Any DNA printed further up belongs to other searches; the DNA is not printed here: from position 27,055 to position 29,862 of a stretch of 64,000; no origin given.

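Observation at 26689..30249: Orphan TrwB/VirD4-like coupling ATPase with a 400-aa non-canonical N-terminal extension, in a three-gene leaderless operon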

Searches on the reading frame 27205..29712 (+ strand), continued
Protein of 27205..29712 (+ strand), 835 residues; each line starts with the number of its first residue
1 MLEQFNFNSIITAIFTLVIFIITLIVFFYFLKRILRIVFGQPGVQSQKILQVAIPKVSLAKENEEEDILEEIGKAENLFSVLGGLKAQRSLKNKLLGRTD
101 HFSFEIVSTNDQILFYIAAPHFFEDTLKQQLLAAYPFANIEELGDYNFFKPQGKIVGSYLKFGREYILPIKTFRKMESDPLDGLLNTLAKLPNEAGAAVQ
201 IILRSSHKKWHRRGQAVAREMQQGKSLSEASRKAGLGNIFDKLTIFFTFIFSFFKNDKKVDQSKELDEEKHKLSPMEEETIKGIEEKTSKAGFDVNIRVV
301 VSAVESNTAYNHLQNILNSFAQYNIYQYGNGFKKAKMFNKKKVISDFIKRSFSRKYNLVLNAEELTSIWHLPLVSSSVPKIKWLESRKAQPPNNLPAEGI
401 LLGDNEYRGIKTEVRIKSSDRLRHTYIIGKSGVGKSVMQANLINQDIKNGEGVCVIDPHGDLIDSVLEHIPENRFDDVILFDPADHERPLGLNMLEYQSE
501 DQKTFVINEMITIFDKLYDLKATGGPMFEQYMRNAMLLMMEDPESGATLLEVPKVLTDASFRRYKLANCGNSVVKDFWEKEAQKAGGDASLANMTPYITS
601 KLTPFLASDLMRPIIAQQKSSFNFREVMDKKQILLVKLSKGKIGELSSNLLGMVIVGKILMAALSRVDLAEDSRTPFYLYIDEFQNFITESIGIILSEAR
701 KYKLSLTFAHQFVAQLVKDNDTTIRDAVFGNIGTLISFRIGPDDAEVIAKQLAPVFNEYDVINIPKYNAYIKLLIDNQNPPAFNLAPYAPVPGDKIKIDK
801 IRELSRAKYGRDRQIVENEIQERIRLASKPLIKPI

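Call 94: search_dna_similar(query=window:27205-29712:+, collection=phages, mode=protein, max_evalue=0.001, max_rows=25)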
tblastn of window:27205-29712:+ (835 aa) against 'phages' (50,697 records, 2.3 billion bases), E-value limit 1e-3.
Records with a match: 25; places in all: 25; records where one place covers at least 80% of the query: 2.
Best place of each record, by identity: <60% 25.
By first word of the organism name: Bacillus 20; Geobacillus 3; Brevibacillus 1; Microcystis 1.
By host as written in the record: Bacillus cereus 4; Bacillus subtilis 3; - 3; Bacillus megaterium str. ATCC 43725 2; Geobacillus stearothermophilus 2184 2; Bacillus sp. S4 2; Bacillus cereus HER1399 2; Bacillus cereus BGSC 6E1 2; and 5 more.
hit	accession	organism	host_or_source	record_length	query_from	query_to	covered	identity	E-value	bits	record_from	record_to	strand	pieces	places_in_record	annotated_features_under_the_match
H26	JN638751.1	Bacillus phage G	Bacillus megaterium str. ATCC 43725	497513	102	824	87%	23.3%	1e-36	155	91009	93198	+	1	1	156: gp156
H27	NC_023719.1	Bacillus phage G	Bacillus megaterium str. ATCC 43725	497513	102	824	87%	23.3%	1e-36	155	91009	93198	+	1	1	156: gp156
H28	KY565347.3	Geobacillus phage TP-84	Geobacillus stearothermophilus 2184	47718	98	716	74%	21.6%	6e-10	69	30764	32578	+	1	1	hypothetical protein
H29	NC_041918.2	Geobacillus phage TP-84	Geobacillus stearothermophilus 2184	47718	98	716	74%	21.6%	6e-10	69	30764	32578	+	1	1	hypothetical protein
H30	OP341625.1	Geobacillus phage vB_GthS_PK2.1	Geobacillus thermodenitrificans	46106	98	716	74%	21.6%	2e-10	71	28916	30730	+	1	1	hypothetical protein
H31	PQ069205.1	Bacillus phage S4-3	Bacillus sp. S4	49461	91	708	74%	20.8%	2e-6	58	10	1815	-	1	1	record has no annotation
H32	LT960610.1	Bacillus phage SBSphiC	Bacillus subtilis BEST7003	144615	358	822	56%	22.2%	3e-12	77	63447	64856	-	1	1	record has no annotation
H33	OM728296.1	Bacillus phage vB_BsuM-Goe26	Bacillus subtilis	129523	358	822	56%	22.2%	4e-12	77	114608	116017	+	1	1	hypothetical protein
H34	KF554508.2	Bacillus phage CP-51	Bacillus cereus HER1399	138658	427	820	47%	25.2%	3e-15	87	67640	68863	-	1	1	hypothetical protein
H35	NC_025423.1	Bacillus phage CP-51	Bacillus cereus HER1399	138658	427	820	47%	25.2%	3e-15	87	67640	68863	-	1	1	hypothetical protein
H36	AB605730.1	Bacillus phage SP-10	-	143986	397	822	51%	22.6%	2e-13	81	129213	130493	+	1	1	hypothetical protein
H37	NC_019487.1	Bacillus phage SP-10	-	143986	397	822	51%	22.6%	2e-13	81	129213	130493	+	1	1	hypothetical protein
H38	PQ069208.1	Bacillus phage S4-1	Bacillus sp. S4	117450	427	782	43%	26.3%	2e-16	91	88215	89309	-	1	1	record has no annotation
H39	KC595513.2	Bacillus phage Shanette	Bacillus cereus BGSC 6E1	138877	427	782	43%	26.2%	3e-15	87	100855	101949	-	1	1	hypothetical protein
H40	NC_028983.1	Bacillus phage Shanette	Bacillus cereus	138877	427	782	43%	26.2%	3e-15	87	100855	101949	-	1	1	hypothetical protein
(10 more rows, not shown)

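Call 96: get_annotated_region(hit=H28, flank=6000)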
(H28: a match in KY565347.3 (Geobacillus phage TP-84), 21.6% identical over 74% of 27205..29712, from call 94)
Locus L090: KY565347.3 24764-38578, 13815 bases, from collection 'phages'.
description: Geobacillus phage TP-84, complete genome.
organism: Geobacillus phage TP-84 (NCBI taxid 1965361)
taxonomy: Viruses; Duplodnaviria; Heunggongvirae; Uroviricota; Caudoviricetes; Saundersvirus; Saundersvirus Tp84
host: Geobacillus stearothermophilus 2184; source: greenhouse soil; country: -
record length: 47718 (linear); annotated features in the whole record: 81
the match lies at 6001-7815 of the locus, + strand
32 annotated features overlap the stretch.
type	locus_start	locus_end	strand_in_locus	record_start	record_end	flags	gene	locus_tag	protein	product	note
CDS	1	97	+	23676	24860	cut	-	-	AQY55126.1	endolysin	-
CDS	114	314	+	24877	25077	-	-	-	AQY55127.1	putative membrane protein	-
CDS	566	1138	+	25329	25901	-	-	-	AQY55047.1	hypothetical protein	-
CDS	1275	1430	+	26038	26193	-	-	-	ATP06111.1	putative membrane protein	-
CDS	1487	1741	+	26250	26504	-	-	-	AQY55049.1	hypothetical protein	-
CDS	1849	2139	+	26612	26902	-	-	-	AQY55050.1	hypothetical protein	-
CDS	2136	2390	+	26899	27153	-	-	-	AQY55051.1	putative membrane protein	-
CDS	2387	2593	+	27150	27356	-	-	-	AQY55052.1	hypothetical protein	-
CDS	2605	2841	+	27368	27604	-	-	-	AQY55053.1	hypothetical protein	-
CDS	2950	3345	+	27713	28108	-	-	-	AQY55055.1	hypothetical protein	-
CDS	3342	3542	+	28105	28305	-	-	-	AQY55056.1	hypothetical protein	-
CDS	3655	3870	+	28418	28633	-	-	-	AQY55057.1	hypothetical protein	-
CDS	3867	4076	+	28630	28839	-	-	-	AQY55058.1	hypothetical protein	-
CDS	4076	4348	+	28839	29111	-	-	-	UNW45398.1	hypothetical protein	-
CDS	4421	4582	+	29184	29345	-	-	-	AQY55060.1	hypothetical protein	-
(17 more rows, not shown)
